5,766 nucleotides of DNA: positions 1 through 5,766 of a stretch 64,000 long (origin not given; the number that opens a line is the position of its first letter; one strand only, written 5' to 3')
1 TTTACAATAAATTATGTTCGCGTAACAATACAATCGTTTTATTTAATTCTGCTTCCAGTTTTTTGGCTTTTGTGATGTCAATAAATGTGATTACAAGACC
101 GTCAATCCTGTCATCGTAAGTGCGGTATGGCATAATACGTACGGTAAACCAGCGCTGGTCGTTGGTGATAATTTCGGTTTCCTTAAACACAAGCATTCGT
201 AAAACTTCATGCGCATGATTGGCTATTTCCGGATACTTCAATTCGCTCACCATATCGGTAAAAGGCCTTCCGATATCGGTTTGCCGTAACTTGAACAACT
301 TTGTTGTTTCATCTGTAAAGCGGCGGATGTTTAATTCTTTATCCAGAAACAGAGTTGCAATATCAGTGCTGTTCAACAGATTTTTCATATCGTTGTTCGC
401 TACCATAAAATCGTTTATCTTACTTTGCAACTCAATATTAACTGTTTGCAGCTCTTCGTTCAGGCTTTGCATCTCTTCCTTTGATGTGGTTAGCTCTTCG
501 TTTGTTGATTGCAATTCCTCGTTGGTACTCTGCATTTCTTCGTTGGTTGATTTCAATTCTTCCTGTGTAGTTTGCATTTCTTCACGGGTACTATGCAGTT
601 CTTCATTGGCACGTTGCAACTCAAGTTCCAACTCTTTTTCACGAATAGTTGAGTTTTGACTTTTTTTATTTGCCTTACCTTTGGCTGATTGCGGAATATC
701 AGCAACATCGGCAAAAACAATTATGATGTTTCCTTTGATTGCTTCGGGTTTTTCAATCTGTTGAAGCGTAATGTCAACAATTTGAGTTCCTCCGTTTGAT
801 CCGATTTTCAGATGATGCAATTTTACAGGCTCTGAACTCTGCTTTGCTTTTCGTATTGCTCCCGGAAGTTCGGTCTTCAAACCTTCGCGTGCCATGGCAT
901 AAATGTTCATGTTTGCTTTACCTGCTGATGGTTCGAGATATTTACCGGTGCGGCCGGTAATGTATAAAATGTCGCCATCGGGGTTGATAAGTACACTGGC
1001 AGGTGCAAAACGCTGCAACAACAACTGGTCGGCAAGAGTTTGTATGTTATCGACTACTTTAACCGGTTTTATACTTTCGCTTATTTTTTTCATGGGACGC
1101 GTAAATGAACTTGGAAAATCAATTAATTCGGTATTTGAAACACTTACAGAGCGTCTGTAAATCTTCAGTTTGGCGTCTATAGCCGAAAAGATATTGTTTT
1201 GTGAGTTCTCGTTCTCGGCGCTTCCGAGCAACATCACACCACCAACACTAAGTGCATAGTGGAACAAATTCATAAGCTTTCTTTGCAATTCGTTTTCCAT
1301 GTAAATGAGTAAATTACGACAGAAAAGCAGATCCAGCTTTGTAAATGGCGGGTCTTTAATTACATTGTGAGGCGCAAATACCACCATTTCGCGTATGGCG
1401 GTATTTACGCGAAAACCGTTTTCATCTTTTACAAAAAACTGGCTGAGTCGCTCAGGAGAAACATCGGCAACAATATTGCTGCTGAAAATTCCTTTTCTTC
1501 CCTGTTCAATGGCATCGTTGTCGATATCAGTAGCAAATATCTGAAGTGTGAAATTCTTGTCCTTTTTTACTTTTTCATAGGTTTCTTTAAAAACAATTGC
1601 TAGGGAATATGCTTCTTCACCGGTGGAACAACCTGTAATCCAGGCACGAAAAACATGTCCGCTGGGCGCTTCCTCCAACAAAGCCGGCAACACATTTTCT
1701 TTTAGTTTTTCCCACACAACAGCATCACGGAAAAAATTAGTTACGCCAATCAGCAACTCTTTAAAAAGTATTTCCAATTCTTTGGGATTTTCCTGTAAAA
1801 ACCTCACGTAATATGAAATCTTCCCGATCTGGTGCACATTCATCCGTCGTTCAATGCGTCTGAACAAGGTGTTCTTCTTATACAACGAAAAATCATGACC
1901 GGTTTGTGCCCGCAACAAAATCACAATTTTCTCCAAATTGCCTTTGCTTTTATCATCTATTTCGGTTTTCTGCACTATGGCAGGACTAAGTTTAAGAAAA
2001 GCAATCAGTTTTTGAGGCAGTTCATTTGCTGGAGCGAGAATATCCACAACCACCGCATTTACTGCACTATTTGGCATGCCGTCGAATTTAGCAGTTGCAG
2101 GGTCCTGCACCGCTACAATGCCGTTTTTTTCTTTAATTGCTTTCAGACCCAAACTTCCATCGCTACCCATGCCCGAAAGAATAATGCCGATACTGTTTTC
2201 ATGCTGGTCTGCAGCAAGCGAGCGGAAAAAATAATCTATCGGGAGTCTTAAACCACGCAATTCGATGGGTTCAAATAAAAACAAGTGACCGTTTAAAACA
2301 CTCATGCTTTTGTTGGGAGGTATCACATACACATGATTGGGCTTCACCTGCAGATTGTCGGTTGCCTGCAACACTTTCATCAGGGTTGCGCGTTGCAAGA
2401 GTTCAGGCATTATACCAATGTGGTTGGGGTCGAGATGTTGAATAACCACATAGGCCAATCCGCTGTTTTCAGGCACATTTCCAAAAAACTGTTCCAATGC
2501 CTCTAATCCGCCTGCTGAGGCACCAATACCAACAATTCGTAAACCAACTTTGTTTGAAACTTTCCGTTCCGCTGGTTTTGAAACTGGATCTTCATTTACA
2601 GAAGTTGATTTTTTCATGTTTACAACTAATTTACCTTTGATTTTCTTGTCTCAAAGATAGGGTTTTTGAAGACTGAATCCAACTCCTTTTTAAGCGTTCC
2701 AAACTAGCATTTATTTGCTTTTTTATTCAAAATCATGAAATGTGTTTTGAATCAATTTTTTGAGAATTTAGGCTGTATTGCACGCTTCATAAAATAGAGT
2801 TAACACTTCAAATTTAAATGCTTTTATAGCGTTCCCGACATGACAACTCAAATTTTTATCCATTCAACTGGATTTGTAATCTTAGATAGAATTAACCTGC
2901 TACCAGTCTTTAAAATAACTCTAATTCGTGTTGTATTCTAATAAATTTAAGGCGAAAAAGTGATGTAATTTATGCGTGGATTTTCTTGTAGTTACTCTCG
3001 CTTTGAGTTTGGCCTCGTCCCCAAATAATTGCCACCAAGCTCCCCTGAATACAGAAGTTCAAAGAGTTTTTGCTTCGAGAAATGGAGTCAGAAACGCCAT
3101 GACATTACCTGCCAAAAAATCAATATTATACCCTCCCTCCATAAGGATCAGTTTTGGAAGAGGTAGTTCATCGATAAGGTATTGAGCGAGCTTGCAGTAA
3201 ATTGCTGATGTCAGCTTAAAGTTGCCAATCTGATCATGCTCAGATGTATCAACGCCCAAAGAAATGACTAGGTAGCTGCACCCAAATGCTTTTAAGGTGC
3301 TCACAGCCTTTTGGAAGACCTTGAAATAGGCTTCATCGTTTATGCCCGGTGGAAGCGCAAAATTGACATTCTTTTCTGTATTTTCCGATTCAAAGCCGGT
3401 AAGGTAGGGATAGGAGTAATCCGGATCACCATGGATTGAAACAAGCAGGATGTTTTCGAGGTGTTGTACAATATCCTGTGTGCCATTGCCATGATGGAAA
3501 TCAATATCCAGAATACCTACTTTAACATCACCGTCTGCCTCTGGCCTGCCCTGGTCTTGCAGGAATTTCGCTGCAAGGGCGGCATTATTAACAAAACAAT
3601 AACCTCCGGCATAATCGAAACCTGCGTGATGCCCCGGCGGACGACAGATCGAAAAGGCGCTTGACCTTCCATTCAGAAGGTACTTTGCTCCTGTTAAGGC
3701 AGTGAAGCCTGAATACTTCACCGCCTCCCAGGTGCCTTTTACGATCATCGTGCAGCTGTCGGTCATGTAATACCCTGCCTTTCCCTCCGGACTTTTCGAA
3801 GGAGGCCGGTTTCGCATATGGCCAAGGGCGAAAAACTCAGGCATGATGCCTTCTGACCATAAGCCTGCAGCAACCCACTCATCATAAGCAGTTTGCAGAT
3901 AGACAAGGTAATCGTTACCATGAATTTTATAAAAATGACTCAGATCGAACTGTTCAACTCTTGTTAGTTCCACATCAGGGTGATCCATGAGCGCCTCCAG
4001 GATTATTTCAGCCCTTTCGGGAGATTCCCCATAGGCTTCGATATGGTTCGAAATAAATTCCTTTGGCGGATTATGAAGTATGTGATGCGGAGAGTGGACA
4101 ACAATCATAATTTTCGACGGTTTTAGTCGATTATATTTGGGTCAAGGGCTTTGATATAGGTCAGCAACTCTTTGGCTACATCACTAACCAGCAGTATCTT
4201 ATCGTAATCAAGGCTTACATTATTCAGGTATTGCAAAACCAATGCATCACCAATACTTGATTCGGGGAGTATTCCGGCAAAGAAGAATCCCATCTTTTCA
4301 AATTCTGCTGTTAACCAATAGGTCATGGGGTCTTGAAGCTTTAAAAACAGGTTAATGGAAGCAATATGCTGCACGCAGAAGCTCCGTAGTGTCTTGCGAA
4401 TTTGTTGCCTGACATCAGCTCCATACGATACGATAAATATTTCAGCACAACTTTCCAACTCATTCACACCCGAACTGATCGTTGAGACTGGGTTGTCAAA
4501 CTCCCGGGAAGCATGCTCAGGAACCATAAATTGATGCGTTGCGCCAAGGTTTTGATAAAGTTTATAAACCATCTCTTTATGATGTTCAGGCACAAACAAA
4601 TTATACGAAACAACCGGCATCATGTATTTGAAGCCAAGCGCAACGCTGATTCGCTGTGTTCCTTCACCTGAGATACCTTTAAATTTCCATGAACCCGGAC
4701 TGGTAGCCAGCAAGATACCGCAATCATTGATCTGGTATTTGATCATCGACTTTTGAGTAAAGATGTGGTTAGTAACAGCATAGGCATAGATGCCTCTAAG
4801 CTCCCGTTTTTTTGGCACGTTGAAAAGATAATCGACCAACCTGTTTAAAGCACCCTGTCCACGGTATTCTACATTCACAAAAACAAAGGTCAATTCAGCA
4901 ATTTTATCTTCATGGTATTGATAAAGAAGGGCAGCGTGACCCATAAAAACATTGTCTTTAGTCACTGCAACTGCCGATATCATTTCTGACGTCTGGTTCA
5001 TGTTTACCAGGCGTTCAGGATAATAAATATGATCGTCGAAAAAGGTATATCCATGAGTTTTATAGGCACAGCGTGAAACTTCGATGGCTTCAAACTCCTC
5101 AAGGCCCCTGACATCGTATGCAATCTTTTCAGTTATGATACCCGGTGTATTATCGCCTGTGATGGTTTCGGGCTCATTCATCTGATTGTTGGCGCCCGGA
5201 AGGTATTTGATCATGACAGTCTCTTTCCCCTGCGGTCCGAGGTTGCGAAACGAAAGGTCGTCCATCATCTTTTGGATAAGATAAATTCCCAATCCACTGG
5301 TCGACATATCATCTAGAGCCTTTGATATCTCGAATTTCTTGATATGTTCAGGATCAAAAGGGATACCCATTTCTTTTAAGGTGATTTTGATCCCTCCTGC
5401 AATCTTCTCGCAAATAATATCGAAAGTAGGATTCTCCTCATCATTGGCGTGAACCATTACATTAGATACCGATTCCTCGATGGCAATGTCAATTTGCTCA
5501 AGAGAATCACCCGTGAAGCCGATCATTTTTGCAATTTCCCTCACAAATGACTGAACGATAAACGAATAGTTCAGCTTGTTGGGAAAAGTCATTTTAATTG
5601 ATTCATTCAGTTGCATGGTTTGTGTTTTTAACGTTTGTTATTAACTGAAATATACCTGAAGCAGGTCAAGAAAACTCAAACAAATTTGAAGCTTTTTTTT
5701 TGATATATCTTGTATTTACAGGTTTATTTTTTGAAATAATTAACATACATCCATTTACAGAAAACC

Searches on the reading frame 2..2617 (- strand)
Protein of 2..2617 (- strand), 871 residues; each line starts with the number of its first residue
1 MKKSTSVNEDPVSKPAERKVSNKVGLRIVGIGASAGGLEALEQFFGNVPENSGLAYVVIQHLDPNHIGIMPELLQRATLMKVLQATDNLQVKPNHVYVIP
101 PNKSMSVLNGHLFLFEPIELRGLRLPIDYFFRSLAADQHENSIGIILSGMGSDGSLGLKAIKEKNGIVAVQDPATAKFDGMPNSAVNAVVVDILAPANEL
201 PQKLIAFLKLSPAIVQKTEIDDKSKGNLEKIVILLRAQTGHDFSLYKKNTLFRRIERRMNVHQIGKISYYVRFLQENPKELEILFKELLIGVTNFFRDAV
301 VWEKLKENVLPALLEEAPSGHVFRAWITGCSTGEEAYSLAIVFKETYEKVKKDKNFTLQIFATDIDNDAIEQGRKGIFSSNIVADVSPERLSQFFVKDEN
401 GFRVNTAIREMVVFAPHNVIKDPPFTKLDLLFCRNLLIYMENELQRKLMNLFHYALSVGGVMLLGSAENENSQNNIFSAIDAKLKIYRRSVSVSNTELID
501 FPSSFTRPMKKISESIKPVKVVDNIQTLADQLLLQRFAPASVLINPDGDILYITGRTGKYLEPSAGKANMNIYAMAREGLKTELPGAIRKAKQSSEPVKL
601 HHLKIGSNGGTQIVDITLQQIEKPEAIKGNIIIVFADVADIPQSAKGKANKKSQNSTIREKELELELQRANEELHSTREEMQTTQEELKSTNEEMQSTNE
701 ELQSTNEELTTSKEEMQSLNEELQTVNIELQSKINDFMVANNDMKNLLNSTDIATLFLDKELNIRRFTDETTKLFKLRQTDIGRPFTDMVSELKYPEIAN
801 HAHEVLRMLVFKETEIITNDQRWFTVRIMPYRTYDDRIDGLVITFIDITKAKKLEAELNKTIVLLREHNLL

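Call 47: search_protein_families(library=pfam, proteins=[window:2-2617:-], max_evalue=0.0001)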
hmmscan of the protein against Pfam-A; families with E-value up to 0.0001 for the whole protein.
window:2-2617:- (871 aa): 6 families
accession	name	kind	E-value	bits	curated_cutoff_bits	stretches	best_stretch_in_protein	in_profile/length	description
PF01339.22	CheB_methylest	-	1.9e-55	187.7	24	1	29-204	1-174/174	CheB methylesterase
PF01739.24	CheR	-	6e-53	179.6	27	1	292-483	2-192/195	CheR methyltransferase, SAM binding domain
PF13596.12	PAS_10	-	7.9e-32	110.5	22.1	1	744-849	1-106/106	PAS domain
PF03705.20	CheR_N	-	1.7e-14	53.7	27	1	228-278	3-53/53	CheR methyltransferase, all-alpha domain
PF08448.16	PAS_4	-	2e-08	34.9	23.1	1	748-852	1-109/110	PAS fold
PF00989.32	PAS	-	1.4e-05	25.5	22.6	0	743-848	2-113/113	PAS fold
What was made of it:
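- Neighbouring genes are full length with complete Pfam matches, so the assembly is not generally indel-ridden (call 47).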

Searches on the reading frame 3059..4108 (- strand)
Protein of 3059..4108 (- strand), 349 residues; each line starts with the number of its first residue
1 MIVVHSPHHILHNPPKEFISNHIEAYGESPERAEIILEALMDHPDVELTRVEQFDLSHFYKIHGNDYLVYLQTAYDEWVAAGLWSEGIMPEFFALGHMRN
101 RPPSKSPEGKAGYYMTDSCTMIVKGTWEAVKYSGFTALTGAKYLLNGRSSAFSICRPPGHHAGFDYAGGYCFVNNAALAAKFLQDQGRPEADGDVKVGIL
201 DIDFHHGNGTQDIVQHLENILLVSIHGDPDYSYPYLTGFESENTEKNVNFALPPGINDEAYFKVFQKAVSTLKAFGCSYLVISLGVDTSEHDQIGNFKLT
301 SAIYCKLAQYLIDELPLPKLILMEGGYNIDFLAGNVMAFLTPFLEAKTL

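Call 47: search_protein_families(library=pfam, proteins=[window:3059-4108:-], max_evalue=0.0001)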
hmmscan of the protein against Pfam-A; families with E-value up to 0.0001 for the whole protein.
window:3059-4108:- (349 aa): 1 family
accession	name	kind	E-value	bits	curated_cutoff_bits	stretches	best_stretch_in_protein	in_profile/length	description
PF00850.24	Hist_deacetyl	-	2.8e-57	194.8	27.9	1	28-339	3-294/298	Histone deacetylase domain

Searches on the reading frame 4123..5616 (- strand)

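Call 47: search_protein_families(library=pfam, proteins=[window:4123-5616:-], max_evalue=0.0001)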
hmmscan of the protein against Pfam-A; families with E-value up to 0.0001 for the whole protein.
window:4123-5616:- (497 aa): 2 families
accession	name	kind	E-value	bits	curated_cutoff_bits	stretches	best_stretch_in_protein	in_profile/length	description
PF13581.12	HATPase_c_2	-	3.6e-18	66.2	27.4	1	12-137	2-127/127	Histidine kinase-like ATPase domain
PF00583.31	Acetyltransf_1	-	8.1e-06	26.5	20.7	1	210-279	31-99/116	Acetyltransferase (GNAT) family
